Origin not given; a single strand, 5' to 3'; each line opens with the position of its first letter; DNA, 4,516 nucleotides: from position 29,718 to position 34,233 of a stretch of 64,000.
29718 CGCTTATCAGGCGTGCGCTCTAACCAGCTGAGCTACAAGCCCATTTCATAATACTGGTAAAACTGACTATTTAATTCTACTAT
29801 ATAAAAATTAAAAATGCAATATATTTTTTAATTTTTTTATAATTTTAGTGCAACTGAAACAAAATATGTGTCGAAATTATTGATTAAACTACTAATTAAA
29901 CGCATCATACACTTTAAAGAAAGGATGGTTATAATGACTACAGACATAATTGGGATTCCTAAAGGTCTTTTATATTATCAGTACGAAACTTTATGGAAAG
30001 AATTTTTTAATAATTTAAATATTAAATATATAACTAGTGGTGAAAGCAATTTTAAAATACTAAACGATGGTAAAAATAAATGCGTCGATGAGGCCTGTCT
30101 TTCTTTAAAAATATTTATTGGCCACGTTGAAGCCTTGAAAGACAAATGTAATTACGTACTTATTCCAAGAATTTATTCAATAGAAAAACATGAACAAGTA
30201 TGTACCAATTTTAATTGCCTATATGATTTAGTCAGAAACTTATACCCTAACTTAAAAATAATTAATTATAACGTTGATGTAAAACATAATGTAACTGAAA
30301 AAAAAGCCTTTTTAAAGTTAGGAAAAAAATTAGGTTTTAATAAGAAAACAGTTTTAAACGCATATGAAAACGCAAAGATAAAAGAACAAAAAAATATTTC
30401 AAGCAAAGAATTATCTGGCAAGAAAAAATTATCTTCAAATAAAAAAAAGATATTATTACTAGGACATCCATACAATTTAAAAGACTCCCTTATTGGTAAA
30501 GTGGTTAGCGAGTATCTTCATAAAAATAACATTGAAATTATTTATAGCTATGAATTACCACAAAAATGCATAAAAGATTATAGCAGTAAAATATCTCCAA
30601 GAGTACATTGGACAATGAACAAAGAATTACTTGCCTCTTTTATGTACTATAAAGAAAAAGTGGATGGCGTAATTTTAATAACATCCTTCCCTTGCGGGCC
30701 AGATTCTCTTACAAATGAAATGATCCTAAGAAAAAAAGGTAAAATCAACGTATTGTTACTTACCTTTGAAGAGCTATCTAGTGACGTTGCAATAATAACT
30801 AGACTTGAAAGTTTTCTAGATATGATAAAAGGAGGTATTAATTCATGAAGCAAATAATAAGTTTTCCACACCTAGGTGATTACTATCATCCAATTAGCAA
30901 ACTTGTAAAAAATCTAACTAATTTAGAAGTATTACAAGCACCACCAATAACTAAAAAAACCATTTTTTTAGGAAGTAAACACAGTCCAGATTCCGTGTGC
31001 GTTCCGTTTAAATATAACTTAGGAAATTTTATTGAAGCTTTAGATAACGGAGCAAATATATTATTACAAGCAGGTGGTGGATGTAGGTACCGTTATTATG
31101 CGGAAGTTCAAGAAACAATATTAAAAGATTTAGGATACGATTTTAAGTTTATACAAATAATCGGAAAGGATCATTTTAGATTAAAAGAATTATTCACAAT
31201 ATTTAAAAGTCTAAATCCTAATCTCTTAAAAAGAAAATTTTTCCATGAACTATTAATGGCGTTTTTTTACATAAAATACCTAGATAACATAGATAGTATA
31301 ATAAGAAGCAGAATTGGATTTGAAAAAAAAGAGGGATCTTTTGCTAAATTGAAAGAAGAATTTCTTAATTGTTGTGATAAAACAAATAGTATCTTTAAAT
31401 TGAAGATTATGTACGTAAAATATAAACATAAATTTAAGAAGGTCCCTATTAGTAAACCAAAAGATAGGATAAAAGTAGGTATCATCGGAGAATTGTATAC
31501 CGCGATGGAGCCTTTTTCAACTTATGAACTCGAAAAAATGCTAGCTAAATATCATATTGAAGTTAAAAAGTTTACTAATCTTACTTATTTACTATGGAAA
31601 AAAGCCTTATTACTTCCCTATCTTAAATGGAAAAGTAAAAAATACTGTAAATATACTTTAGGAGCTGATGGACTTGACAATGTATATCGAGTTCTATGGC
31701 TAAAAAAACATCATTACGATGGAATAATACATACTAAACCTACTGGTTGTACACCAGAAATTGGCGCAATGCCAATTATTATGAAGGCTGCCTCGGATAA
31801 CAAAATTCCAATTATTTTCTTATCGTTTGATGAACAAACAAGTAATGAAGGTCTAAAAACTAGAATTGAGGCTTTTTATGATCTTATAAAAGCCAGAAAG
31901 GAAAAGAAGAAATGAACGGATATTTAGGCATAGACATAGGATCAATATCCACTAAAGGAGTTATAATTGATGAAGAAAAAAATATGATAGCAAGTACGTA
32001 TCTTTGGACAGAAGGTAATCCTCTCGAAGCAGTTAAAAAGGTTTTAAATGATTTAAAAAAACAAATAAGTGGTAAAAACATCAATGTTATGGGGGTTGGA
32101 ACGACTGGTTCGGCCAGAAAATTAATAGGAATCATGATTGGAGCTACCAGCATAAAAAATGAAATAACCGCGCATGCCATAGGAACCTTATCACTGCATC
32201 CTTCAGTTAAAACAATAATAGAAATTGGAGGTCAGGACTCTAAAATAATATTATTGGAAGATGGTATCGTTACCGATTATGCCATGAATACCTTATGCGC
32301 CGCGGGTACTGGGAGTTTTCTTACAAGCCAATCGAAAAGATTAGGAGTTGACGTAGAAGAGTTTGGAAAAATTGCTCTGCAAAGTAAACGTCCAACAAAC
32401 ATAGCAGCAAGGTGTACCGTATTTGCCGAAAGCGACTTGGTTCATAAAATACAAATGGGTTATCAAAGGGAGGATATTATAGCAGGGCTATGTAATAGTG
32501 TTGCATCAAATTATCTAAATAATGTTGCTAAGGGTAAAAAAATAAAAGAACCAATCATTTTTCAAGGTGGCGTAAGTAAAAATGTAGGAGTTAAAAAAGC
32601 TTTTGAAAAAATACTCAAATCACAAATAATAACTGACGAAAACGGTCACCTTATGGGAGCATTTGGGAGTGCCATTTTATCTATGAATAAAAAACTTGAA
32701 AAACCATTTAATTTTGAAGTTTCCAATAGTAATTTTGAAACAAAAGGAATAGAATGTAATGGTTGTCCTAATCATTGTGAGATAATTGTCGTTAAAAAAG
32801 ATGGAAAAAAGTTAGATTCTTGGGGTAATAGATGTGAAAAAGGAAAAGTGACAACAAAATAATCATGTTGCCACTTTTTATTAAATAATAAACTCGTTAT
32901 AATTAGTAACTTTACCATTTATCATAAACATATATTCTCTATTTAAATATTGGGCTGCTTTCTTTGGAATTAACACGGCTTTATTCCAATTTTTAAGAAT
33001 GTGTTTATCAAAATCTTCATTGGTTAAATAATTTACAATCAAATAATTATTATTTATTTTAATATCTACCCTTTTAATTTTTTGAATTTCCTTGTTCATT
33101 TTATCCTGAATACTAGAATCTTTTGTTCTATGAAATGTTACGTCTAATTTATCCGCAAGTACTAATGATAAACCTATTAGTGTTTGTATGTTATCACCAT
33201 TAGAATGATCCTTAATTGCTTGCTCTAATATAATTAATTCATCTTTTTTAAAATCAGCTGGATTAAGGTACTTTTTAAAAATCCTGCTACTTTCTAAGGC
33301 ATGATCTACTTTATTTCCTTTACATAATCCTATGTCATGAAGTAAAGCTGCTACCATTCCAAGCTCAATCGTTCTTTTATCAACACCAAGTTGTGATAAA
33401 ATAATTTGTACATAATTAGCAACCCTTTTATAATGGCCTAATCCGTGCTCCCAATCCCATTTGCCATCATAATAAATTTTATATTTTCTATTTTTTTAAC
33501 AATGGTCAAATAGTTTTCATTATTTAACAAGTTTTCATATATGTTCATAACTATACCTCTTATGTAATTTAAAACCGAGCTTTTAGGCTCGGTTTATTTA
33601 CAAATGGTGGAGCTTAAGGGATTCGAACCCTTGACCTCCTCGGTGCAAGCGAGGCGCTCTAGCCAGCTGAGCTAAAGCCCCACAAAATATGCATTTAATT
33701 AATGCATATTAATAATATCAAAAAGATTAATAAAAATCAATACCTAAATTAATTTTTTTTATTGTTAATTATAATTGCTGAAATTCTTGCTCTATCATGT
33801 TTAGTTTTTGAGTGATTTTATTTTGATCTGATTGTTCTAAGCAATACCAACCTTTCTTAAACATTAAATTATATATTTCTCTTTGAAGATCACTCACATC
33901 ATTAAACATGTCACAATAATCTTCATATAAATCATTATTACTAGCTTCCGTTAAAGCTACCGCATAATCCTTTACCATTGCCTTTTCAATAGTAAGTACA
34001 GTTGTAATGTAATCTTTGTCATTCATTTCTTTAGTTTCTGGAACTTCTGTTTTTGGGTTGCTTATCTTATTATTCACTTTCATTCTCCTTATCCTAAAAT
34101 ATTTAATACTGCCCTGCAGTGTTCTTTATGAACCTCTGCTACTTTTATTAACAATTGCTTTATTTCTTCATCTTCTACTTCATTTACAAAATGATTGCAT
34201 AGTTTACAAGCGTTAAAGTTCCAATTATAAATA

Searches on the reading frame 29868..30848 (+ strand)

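Call 86: search_protein_families(library=pfam, proteins=[window:29868-30848:+], max_evalue=0.0001)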
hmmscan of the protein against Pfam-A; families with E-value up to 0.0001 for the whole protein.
window:29868-30848:+ (326 aa): 1 family
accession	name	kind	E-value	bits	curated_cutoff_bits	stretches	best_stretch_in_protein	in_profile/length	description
PF09989.15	DUF2229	-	1.5e-38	133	29.4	1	28-226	2-214/218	CoA enzyme activase uncharacterised domain (DUF2229)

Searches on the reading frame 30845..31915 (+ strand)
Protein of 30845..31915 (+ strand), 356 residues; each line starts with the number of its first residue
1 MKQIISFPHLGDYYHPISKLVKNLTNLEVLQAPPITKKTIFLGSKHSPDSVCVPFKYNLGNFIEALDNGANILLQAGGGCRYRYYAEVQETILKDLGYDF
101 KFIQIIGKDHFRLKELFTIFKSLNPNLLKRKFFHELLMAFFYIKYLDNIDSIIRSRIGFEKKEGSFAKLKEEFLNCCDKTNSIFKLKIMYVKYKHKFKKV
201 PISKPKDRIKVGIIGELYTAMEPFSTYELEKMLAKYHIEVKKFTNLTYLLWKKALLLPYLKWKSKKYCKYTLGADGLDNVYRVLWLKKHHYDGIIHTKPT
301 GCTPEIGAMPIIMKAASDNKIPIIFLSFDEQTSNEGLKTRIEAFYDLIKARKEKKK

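Call 86: search_protein_families(library=pfam, proteins=[window:30845-31915:+], max_evalue=0.0001)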
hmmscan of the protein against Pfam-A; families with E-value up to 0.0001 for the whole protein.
window:30845-31915:+ (356 aa): 1 family
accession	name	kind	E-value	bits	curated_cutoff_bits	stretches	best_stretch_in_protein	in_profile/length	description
PF06050.19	HGD-D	-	5.3e-09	36.5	28.4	1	286-346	279-340/342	2-hydroxyglutaryl-CoA dehydratase, D-component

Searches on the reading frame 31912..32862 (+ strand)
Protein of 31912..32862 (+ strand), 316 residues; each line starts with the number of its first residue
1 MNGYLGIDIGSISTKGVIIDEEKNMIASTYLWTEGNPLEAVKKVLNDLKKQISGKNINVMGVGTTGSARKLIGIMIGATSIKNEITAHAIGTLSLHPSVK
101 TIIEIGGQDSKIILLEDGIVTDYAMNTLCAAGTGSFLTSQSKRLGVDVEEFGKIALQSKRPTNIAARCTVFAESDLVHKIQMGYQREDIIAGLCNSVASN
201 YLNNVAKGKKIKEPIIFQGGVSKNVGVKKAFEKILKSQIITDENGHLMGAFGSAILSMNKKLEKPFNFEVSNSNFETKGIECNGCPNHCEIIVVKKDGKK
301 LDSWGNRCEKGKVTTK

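Call 86: search_protein_families(library=pfam, proteins=[window:31912-32862:+], max_evalue=0.0001)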
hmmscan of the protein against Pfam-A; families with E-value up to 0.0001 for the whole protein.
window:31912-32862:+ (316 aa): 2 families
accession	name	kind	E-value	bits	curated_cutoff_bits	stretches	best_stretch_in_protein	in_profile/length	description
PF01869.26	BcrAD_BadFG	-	3.7e-50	171.4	31.5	1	5-255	1-269/271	BadF/BadG/BcrA/BcrD ATPase family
PF05378.19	Hydant_A_N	-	6.3e-05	23.2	25.2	0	5-71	2-71/176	Hydantoinase/oxoprolinase N-terminal region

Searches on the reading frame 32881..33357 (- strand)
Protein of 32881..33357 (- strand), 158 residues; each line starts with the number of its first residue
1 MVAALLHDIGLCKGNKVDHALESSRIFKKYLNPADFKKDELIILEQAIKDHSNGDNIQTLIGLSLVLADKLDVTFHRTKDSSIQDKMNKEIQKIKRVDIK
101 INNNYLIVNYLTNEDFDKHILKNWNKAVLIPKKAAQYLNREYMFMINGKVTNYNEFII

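Call 6: search_protein_families(library=pfam, proteins=[window:32881-33357:-], max_evalue=0.001)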
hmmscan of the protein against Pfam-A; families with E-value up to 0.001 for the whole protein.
window:32881-33357:- (158 aa): 1 family
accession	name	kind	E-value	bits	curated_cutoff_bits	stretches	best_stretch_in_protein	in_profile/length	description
PF01966.28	HD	-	1.2e-05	26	22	1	2-72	29-114/116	HD domain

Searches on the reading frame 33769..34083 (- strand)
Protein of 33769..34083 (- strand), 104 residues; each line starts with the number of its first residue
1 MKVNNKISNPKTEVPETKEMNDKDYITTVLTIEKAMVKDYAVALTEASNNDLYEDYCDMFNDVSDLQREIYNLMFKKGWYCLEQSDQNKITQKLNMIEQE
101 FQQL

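Call 6: search_protein_families(library=pfam, proteins=[window:33769-34083:-], max_evalue=0.001)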
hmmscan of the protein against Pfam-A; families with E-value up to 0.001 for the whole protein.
window:33769-34083:- (104 aa): 2 families
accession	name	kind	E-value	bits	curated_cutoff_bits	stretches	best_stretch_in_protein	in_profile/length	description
PF07875.18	Coat_F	-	3e-19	69.4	25.7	1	21-81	1-61/63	Coat F domain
PF11553.14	DUF3231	-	3.5e-06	27.2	29.6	1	20-79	93-152/165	Protein of unknown function (DUF3231)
